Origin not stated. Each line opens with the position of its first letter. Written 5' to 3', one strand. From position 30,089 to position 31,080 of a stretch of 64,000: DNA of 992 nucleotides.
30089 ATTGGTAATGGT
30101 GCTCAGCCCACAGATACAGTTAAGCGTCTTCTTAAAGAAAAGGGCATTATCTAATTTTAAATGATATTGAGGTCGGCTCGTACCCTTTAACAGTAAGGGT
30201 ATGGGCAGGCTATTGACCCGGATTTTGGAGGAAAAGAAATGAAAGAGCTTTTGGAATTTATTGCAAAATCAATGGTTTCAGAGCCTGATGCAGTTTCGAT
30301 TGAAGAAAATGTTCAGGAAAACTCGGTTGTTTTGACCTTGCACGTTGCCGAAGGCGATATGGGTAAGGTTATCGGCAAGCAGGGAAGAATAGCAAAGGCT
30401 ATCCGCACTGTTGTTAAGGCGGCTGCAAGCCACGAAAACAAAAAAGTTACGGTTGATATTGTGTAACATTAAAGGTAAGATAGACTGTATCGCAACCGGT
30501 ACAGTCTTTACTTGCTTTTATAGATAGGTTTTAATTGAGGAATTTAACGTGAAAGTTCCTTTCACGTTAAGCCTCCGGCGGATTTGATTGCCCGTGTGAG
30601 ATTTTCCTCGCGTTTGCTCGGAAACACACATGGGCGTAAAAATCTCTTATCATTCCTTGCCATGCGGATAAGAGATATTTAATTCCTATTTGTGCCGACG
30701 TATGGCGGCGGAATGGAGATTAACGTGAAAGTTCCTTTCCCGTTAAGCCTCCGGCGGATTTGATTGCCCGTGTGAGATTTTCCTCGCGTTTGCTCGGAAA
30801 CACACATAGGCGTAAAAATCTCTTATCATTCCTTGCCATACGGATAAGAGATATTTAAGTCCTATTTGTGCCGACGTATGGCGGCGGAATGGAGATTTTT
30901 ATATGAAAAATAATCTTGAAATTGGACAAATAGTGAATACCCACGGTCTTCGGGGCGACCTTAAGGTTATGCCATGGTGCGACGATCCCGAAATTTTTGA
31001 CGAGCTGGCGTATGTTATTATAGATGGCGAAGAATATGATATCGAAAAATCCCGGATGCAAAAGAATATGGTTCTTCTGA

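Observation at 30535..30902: Second tandem dimer inserted inside the conserved rpsP-KH-rimM-trmD operon, with the P2 helix rewritten by compensatory changes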

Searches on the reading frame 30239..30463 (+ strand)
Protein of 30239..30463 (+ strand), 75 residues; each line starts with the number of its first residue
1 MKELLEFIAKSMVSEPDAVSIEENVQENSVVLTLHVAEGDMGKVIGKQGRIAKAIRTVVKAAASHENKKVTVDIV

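Call 15: search_protein_families(library=pfam, proteins=[window:30239-30463:+])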
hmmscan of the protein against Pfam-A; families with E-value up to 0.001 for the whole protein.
window:30239-30463:+ (75 aa): 2 families
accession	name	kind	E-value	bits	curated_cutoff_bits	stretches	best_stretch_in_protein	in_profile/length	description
PF13083.13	KH_KhpA-B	-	4.8e-26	90.9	32.1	1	2-74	1-73/73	KhpA/KhpB, KH domain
PF07650.23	KH_2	-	0.00045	20.4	22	1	6-75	4-71/78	KH domain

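Call 16: search_protein_families(library=ncbifam, proteins=[window:30239-30463:+])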
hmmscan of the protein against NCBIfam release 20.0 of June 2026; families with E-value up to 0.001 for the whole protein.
window:30239-30463:+ (75 aa): 4 families
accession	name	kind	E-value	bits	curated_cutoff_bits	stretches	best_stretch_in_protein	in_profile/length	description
NF001748.0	PRK00468.1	equivalog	8.9e-34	115.7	106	1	1-75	1-75/75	KH domain-containing protein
NF002201.0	PRK01064.1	equivalog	9.9e-19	67.6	85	1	1-75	1-75/78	hypothetical protein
NF002761.0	PRK02821.1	equivalog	1.1e-16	60.6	106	1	2-75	3-73/77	RNA-binding protein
NF041568.1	Jag_EloR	equivalog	0.00022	21.3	145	1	3-70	64-127/203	RNA-binding cell elongation regulator Jag/EloR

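Call 17: find_encoding_contigs(protein=window:30239-30463:+, flank=3000, max_places=10)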
Protein window:30239-30463:+ (75 aa): 23 contigs read that carry it; 10 places shown.
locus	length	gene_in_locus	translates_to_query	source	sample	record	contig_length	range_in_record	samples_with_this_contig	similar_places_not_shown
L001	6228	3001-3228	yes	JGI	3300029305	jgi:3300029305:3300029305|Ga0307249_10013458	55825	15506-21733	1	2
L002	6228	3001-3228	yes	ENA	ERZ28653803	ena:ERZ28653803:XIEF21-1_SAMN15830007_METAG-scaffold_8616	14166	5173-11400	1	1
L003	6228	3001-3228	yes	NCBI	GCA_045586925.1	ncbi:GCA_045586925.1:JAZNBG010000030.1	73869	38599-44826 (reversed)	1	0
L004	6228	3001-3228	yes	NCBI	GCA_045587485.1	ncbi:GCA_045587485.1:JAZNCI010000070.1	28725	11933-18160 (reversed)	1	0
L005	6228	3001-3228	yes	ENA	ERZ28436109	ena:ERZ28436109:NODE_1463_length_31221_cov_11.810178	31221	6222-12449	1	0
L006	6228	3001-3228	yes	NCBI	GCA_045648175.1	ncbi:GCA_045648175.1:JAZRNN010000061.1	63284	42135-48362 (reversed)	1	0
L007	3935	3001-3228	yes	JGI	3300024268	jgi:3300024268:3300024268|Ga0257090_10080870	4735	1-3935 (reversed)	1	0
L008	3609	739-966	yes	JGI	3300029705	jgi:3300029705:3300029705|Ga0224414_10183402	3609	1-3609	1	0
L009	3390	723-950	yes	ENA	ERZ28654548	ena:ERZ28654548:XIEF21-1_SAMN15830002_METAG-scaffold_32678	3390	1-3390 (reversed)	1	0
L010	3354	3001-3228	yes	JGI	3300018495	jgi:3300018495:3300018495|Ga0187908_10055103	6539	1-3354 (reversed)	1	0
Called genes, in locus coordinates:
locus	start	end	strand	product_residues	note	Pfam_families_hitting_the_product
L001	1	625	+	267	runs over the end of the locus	PF01790:LGT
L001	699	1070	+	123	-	PF04297:UPF0122, PF08281:Sigma70_r4_2 (weak), PF04545:Sigma70_r4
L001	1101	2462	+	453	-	PF02881:SRP54_N, PF13401:AAA_22 (weak), PF00448:SRP54, PF01656:CbiA (weak), PF02978:SRP_SPB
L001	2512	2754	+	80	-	PF00886:Ribosomal_S16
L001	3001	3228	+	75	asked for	PF13083:KH_KhpA-B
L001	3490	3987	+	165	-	PF01782:RimM, PF05239:PRC, PF24986:PRC_RimM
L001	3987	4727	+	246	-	PF01746:tRNA_m1G_MT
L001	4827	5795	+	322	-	PF03547:Mem_trans, PF01758:SBF (weak)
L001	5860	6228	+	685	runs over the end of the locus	-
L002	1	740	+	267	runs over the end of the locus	PF01790:LGT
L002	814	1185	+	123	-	PF04297:UPF0122, PF08281:Sigma70_r4_2 (weak), PF04545:Sigma70_r4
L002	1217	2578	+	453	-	PF02881:SRP54_N, PF13401:AAA_22 (weak), PF13604:AAA_30 (faint), PF00448:SRP54, PF01656:CbiA (weak), PF02978:SRP_SPB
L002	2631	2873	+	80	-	PF00886:Ribosomal_S16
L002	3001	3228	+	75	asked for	PF13083:KH_KhpA-B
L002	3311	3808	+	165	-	PF01782:RimM, PF05239:PRC, PF24986:PRC_RimM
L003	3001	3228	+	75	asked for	PF13083:KH_KhpA-B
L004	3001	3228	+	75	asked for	PF13083:KH_KhpA-B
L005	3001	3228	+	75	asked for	PF13083:KH_KhpA-B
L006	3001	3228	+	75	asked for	PF13083:KH_KhpA-B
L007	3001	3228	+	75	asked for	PF13083:KH_KhpA-B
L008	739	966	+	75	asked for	PF13083:KH_KhpA-B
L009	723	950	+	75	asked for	PF13083:KH_KhpA-B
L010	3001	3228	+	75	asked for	PF13083:KH_KhpA-B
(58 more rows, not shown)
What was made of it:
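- Presence or absence varies among strains (call 17).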

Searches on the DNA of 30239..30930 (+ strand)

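Call 10: search_rna_families(source=window, start=30440, end=30930, threshold=evalue, max_evalue=10, show_alignments=3)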
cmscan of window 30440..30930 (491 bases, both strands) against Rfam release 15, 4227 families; matches with E-value up to 10: 0.
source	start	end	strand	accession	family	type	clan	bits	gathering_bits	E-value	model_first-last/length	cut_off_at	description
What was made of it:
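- On Any Rfam 15 RNA family: None at E-value up to 10 for 30440-30930 (call 10).
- No Rfam match even at E-value 10 (call 10).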

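Call 47: search_dna_similar(query=window:30532-30906:+, collection=phages, mode=distant, max_rows=15)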
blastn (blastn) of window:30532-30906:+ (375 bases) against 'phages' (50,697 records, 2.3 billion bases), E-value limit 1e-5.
No match.

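Call 48: search_dna_similar(query=window:30532-30906:+, collection=plasmids, mode=distant, max_rows=15)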
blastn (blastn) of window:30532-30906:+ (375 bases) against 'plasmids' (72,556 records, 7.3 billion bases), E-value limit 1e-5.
No match.

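Call 71: search_rna_families(sources=[L104, L097, L072, L024, L061, L065, L108, L029, L103, L115, L056, L100, L002, L013], threshold=gathering)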
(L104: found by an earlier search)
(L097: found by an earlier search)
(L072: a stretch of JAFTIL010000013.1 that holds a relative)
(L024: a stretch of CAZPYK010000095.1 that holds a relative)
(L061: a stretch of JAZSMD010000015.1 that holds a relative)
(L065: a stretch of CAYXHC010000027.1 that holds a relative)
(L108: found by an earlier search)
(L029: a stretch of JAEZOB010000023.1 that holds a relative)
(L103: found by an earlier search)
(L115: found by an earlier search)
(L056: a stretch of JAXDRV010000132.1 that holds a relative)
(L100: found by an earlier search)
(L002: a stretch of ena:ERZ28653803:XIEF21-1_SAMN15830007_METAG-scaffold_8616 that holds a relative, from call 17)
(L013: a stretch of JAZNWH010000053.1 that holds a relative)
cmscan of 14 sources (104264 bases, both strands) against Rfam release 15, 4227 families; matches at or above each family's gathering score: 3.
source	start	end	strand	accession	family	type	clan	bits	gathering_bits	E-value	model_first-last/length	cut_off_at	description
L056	178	250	-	RF00005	tRNA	Gene; tRNA;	CL00001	66.7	29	4e-12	1-71/71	no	tRNA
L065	487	560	+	RF00005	tRNA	Gene; tRNA;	CL00001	65.8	29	7.1e-12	1-71/71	no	tRNA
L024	5380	5468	+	RF00005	tRNA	Gene; tRNA;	CL00001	55.9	29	3.9e-09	1-71/71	no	tRNA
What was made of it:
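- On Any Rfam 15 RNA family: Only tRNAs in 14 loci carrying related families (call 71).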
